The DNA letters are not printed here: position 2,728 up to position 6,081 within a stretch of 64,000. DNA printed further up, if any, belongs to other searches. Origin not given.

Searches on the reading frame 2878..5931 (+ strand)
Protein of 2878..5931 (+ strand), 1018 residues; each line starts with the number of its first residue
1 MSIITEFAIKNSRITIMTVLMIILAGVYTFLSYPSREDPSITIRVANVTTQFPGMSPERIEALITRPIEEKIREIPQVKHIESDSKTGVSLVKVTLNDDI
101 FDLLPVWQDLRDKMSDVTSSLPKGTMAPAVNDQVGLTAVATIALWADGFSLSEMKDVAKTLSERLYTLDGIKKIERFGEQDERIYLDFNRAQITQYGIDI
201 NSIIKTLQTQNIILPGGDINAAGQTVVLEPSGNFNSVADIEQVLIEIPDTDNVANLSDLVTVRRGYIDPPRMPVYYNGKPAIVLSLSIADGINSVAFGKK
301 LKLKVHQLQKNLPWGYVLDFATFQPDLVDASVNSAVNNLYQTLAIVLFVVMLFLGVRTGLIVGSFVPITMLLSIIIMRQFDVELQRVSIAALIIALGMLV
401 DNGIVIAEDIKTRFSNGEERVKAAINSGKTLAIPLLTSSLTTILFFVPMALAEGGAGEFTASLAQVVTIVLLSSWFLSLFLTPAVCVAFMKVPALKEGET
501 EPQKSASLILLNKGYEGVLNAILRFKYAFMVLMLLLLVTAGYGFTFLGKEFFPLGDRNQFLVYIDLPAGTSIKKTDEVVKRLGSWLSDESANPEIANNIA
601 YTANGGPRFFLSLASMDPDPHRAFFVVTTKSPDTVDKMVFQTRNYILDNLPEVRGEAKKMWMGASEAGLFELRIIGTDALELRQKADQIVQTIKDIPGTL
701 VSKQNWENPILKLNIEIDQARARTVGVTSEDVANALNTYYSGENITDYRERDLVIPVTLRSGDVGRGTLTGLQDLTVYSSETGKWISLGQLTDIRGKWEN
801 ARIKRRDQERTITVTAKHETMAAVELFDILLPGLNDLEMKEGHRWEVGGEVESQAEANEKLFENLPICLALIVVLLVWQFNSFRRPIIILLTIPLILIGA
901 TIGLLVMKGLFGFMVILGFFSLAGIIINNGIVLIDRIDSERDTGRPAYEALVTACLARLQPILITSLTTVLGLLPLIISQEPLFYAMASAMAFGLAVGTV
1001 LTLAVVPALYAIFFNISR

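Call 66: search_protein_families(library=ncbifam, proteins=[window:2878-5931:+], max_evalue=1e-10)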
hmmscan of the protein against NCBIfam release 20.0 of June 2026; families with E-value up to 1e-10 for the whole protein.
window:2878-5931:+ (1018 aa): 13 families
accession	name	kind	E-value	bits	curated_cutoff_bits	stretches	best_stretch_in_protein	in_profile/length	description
NF033617.1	RND_permease_2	subfamily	2.1e-140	469.6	1250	1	7-1013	3-1007/1009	multidrug efflux RND transporter permease subunit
NF000282.2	RND_permease_1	subfamily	4e-104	349.5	1250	1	7-1012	3-1026/1029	multidrug efflux RND transporter permease subunit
TIGR00915.1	2A0602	subfamily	1.4e-95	321.2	940.35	1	6-1012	3-1027/1050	efflux RND transporter permease subunit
TIGR00914.1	2A0601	subfamily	7.5e-91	305.4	701.45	2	4-586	5-597/1051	CusA/CzcA family heavy metal efflux RND transporter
NF007798.0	PRK10503.1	equivalog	2.3e-71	240.7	1584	1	15-1016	23-1025/1040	MdtB/MuxB family multidrug efflux RND transporter permease subunit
NF007133.0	PRK09579.1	equivalog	2e-68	230.9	1763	2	4-564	3-562/1017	multidrug efflux RND transporter permease subunit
NF007842.1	PRK10555.1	equivalog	1.6e-67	228.2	1854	1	9-1010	6-1023/1036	multidrug efflux RND transporter permease AcrD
NF007905.0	PRK10614.1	equivalog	6.1e-66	222.8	1774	1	9-1013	8-1008/1025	multidrug efflux RND transporter permease subunit MdtC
NF007131.0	PRK09577.1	equivalog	1.3e-54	185.3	1768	2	7-590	4-599/1045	multidrug efflux RND transporter permease subunit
NF011706.2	PRK15127.1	equivalog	2.7e-52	177.8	2150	1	7-1012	4-1028/1049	multidrug efflux RND transporter permease subunit AcrB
NF000037.1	RND_perm_OqxB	exception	9.5e-45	152.8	2200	1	12-980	11-998/1050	multidrug efflux RND transporter permease subunit OqxB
TIGR00921.1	2A067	subfamily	6.4e-17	60.9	351.9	1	864-1012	197-345/733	hydrophobe/amphiphile efflux-3 (HAE3) family transporter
TIGR00916.1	2A0604s01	subfamily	1.2e-15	57.7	148.6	0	322-468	77-224/231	SecD/SecF family protein translocase subunit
